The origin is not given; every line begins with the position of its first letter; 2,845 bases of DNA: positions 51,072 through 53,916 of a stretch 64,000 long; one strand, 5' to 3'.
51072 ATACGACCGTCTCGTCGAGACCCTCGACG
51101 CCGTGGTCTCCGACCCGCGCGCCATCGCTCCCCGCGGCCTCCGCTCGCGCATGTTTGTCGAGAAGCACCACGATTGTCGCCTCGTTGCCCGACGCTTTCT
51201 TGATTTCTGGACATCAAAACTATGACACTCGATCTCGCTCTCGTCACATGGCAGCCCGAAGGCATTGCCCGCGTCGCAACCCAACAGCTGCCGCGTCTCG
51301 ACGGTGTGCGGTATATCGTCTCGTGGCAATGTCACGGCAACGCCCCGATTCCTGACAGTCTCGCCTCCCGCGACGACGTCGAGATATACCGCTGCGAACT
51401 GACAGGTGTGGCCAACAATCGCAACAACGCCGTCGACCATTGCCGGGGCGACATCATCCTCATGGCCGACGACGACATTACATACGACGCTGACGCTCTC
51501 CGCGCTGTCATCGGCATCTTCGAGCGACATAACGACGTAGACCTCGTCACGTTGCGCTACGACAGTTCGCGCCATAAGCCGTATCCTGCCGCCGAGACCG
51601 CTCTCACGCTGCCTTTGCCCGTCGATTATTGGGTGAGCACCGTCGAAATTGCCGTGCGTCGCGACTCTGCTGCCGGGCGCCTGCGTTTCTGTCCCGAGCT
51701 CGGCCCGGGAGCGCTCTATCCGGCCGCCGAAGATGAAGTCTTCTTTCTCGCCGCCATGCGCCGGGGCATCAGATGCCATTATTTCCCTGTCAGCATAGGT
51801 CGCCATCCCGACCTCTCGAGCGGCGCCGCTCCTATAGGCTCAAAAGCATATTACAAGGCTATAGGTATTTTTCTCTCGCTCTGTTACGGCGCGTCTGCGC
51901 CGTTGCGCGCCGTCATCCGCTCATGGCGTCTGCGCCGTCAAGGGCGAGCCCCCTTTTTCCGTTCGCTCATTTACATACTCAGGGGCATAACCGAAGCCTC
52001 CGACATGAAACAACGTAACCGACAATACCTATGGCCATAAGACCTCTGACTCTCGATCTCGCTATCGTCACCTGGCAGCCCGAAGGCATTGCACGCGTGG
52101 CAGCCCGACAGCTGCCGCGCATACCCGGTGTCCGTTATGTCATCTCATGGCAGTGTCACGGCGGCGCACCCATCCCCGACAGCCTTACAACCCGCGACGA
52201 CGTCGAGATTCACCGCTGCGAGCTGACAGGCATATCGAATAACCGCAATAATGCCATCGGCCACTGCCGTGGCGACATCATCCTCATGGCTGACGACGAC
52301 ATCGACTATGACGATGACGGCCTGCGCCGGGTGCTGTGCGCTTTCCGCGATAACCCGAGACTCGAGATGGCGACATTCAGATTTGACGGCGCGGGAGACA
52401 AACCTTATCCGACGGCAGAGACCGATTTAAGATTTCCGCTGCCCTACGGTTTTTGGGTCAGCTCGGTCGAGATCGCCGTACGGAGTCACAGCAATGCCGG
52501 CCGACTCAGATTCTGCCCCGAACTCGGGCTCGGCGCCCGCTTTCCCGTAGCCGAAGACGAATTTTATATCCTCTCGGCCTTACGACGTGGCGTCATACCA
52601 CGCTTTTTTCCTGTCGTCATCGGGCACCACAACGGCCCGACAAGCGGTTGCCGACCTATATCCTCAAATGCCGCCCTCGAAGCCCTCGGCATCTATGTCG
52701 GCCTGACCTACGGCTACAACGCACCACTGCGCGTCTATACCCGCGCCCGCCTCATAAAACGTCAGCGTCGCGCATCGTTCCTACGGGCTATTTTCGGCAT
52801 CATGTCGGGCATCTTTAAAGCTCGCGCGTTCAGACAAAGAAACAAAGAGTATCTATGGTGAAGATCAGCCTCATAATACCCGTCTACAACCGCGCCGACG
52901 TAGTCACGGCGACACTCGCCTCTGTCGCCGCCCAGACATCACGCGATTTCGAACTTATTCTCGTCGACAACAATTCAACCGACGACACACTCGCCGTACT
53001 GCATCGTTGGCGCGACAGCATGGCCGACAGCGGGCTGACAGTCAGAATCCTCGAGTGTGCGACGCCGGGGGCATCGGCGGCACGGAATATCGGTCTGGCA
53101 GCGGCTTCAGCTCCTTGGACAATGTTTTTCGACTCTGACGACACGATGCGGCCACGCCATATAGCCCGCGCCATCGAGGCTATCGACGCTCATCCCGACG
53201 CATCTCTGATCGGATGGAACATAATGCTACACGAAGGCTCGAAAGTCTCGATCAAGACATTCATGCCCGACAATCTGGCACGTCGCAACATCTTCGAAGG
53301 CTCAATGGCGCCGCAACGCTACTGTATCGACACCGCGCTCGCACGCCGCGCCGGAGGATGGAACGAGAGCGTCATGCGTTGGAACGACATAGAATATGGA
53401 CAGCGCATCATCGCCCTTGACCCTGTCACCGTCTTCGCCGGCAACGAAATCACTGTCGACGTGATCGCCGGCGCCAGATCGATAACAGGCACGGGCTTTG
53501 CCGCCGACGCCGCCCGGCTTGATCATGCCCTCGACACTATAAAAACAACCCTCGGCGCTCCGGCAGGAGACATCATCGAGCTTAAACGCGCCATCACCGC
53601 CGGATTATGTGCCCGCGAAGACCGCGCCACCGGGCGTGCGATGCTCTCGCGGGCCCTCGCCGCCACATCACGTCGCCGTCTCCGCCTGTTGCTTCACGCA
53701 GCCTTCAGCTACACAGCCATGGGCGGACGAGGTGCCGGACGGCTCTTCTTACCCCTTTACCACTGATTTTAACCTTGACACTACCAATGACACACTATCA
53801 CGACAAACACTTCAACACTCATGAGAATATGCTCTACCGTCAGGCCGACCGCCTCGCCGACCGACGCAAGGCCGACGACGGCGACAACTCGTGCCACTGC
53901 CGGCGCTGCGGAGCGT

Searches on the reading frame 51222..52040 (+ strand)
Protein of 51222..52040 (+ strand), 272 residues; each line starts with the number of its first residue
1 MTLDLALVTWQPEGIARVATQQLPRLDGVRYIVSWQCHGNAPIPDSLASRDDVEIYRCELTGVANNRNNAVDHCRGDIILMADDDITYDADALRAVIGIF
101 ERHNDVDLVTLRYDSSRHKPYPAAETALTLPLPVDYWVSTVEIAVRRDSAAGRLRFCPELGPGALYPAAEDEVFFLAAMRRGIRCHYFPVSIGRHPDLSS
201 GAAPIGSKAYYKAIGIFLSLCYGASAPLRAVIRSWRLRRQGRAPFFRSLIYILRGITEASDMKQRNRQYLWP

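Call 11: search_protein_families(library=pfam, proteins=[window:51222-52040:+], max_evalue=0.001)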
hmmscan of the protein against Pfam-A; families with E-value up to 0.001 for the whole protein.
window:51222-52040:+ (272 aa): 3 families
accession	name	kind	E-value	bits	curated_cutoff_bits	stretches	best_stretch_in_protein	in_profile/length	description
PF00535.33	Glycos_transf_2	-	1.6e-09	38.4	23.3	1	50-122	52-126/168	Glycosyl transferase family 2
PF13506.12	Glyco_transf_21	-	0.00013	21.9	21.7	1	65-126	20-80/174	Glycosyl transferase family 21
PF13641.12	Glyco_tranf_2_3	-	0.00027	21.5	27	0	62-121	73-131/230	Glycosyltransferase like family 2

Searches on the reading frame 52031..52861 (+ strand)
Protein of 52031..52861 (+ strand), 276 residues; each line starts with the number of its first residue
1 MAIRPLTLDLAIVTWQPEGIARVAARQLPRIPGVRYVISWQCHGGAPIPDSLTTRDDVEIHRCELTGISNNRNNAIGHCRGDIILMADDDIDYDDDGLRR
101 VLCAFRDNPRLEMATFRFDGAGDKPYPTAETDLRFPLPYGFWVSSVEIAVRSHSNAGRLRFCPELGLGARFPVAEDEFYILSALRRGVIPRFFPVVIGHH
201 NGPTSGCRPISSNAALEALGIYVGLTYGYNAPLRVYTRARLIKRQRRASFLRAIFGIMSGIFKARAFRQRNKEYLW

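Call 11: search_protein_families(library=pfam, proteins=[window:52031-52861:+], max_evalue=0.001)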
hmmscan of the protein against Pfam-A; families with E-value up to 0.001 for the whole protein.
window:52031-52861:+ (276 aa): 1 family
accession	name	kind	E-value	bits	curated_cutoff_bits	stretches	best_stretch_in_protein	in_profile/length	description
PF00535.33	Glycos_transf_2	-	2e-07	31.5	23.3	1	61-158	58-159/168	Glycosyl transferase family 2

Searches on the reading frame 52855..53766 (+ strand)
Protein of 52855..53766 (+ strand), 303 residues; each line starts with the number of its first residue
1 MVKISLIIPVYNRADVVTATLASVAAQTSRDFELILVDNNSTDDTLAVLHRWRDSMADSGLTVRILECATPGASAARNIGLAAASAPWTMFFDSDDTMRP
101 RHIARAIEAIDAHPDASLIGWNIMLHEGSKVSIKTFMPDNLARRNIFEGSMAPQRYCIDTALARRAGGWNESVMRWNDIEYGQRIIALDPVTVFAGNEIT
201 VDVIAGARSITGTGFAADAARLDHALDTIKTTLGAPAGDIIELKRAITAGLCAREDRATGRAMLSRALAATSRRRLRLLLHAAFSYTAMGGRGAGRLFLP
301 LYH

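Call 11: search_protein_families(library=pfam, proteins=[window:52855-53766:+], max_evalue=0.001)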
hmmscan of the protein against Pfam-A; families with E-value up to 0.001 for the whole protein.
window:52855-53766:+ (303 aa): 3 families
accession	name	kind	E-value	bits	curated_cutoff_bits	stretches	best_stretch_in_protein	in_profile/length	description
PF00535.33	Glycos_transf_2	-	7.2e-29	101.3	23.3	1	5-121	1-114/168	Glycosyl transferase family 2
PF13641.12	Glyco_tranf_2_3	-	2e-11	44.8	27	1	4-197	3-152/230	Glycosyltransferase like family 2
PF10111.15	Glyco_tranf_2_2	-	4.4e-07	30.1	27.3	1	5-117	1-118/276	Glycosyltransferase like family 2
